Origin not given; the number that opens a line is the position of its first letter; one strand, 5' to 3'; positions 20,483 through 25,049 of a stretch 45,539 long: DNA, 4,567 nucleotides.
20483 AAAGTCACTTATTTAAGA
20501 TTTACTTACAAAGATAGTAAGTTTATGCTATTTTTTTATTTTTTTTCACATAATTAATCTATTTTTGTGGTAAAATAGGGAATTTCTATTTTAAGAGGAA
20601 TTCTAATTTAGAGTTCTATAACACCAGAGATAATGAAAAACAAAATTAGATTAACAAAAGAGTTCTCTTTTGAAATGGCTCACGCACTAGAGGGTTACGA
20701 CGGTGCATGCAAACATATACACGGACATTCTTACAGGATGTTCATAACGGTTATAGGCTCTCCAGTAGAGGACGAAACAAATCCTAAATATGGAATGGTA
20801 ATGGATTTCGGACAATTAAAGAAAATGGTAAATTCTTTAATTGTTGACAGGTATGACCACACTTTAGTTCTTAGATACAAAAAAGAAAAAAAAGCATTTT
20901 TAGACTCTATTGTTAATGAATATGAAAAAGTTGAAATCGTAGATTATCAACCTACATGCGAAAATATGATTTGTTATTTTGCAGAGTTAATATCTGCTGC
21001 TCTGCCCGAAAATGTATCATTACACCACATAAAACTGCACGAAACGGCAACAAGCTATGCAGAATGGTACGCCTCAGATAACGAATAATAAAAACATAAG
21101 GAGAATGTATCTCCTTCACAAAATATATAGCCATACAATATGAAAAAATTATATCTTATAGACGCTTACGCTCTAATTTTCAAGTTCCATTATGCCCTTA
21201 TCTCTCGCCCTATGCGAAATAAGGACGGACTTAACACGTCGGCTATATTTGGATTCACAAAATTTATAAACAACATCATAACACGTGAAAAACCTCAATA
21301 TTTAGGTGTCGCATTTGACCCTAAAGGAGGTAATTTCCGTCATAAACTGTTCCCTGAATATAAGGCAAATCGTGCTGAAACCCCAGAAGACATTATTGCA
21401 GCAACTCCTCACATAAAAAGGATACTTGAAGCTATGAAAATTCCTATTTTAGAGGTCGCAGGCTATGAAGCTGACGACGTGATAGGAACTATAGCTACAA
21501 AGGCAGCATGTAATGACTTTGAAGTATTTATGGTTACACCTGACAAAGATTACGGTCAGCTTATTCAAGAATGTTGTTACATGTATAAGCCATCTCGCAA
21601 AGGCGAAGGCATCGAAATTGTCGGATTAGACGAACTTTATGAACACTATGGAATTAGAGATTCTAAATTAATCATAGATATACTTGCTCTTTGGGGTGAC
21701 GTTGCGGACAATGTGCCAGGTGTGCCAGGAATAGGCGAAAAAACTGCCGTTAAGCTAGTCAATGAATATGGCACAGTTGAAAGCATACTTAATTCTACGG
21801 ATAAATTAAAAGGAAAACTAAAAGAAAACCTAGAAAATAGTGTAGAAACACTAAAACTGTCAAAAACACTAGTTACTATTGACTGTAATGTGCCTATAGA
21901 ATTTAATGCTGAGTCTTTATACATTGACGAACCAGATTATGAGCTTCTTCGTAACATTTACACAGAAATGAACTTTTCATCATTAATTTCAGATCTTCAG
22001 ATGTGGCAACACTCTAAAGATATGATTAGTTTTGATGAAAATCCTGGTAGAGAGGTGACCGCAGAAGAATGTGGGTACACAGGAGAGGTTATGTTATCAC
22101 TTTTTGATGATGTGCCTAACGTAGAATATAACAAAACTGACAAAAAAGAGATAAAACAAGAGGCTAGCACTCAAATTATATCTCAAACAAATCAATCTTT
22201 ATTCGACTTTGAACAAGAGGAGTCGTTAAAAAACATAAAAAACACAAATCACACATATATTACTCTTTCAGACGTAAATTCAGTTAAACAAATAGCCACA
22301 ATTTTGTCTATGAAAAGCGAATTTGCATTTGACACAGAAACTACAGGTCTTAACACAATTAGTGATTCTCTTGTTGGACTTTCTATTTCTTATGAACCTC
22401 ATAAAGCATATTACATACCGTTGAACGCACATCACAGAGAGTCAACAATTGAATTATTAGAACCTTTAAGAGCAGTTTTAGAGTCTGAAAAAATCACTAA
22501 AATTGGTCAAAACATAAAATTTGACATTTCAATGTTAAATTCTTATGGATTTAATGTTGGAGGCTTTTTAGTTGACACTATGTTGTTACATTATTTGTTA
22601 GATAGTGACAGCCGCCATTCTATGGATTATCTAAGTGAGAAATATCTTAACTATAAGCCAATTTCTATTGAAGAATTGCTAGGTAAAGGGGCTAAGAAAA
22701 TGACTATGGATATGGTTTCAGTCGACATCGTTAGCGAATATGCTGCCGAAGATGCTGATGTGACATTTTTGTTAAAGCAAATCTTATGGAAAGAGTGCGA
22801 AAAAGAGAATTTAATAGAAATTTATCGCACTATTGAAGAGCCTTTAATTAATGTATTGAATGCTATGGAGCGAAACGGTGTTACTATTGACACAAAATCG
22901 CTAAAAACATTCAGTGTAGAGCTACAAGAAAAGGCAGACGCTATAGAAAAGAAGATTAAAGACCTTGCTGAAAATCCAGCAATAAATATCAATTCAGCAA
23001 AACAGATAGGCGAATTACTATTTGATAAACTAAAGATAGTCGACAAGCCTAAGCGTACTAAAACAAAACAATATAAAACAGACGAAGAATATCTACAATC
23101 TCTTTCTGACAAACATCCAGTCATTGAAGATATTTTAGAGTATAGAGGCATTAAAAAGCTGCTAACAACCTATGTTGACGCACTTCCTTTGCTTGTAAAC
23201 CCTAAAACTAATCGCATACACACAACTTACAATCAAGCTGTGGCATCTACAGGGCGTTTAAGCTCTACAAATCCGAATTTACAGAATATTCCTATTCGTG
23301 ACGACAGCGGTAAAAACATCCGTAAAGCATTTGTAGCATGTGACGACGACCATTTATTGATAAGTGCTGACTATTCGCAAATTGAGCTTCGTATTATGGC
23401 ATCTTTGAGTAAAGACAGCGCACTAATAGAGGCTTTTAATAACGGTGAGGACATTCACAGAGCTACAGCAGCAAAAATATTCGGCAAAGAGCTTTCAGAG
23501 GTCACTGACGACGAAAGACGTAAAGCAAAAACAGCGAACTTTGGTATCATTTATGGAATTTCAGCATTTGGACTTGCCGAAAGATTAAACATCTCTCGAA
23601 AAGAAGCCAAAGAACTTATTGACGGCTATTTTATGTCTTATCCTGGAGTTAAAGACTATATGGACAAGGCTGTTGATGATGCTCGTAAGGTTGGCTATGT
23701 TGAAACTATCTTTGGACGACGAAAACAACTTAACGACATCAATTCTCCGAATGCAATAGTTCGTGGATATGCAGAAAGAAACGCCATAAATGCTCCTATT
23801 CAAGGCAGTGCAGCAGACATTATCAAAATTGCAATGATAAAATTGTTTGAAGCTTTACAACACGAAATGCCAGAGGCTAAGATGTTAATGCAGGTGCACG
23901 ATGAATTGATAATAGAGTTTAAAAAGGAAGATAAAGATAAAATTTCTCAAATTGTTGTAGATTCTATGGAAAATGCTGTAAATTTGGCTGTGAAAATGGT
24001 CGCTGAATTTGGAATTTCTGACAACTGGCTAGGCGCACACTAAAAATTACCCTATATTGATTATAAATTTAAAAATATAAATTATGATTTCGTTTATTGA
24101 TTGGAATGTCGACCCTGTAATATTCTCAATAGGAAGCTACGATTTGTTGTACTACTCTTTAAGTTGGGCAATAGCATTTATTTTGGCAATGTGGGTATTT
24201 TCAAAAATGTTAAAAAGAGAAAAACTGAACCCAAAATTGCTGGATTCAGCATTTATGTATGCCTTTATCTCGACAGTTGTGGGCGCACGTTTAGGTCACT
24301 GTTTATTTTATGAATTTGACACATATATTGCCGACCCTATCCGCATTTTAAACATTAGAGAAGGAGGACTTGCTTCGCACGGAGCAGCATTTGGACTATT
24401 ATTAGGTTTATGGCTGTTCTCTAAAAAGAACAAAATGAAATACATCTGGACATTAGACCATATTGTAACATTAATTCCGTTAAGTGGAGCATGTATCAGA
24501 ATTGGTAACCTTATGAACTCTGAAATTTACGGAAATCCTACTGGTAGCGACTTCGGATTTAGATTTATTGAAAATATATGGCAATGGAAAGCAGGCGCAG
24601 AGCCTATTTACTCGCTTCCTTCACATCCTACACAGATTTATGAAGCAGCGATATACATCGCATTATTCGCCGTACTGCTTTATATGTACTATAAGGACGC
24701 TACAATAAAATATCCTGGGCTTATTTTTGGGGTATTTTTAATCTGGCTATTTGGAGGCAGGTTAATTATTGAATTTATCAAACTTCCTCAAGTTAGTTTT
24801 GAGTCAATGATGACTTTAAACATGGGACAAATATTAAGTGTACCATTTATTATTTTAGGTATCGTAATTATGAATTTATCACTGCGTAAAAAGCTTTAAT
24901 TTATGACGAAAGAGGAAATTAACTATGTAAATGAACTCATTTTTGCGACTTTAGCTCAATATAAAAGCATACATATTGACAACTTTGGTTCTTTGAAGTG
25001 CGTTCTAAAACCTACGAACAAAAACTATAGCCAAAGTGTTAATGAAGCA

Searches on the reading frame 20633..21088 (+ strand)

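Call 101: search_protein_families(library=pfam, proteins=[window:20633-21088:+], max_evalue=0.00001)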
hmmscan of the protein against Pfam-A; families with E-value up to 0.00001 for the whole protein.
window:20633-21088:+ (151 aa): 1 family
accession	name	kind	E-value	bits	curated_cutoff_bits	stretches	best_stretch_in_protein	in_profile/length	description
PF01242.24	PTPS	-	6.6e-29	100.8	22.4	1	7-145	2-118/121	6-pyruvoyl tetrahydropterin synthase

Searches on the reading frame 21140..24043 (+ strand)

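Call 101: search_protein_families(library=pfam, proteins=[window:21140-24043:+], max_evalue=0.00001)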
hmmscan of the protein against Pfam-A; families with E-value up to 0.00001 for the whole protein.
window:21140-24043:+ (967 aa): 5 families
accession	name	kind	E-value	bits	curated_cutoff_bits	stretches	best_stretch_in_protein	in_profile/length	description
PF00476.26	DNA_pol_A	-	1e-157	525.4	34.3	1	586-963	2-379/381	DNA polymerase family A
PF02739.22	5_3_exonuc_N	-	7e-53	179.1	34.3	1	3-171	1-164/164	5'-3' exonuclease, N-terminal resolvase-like domain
PF01612.26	DNA_pol_A_exo1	-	3.5e-34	118.5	23.6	1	377-553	5-172/173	3'-5' exonuclease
PF01367.25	5_3_exonuc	-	9.9e-32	109.8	40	1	176-267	4-96/97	5'-3' exonuclease, C-terminal SAM fold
PF22619.2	DNA_polI_exo1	-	6.8e-09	36.1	27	1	400-523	4-121/140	DNA polymerase I, ribonuclease H-like domain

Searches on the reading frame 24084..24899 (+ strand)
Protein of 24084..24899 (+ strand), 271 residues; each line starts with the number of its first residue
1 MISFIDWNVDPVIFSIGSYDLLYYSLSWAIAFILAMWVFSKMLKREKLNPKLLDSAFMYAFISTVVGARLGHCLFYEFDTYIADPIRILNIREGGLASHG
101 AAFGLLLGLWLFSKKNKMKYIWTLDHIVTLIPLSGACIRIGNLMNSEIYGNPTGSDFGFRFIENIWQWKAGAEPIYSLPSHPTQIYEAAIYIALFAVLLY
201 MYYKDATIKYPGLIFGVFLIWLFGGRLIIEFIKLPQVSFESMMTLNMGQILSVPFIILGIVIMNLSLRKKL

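Call 101: search_protein_families(library=pfam, proteins=[window:24084-24899:+], max_evalue=0.00001)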
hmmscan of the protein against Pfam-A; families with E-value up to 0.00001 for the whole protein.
window:24084-24899:+ (271 aa): 1 family
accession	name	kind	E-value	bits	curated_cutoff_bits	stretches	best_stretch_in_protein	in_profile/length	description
PF01790.23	LGT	-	8.3e-64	215.6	24.9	1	11-263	1-238/240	Prolipoprotein diacylglyceryl transferase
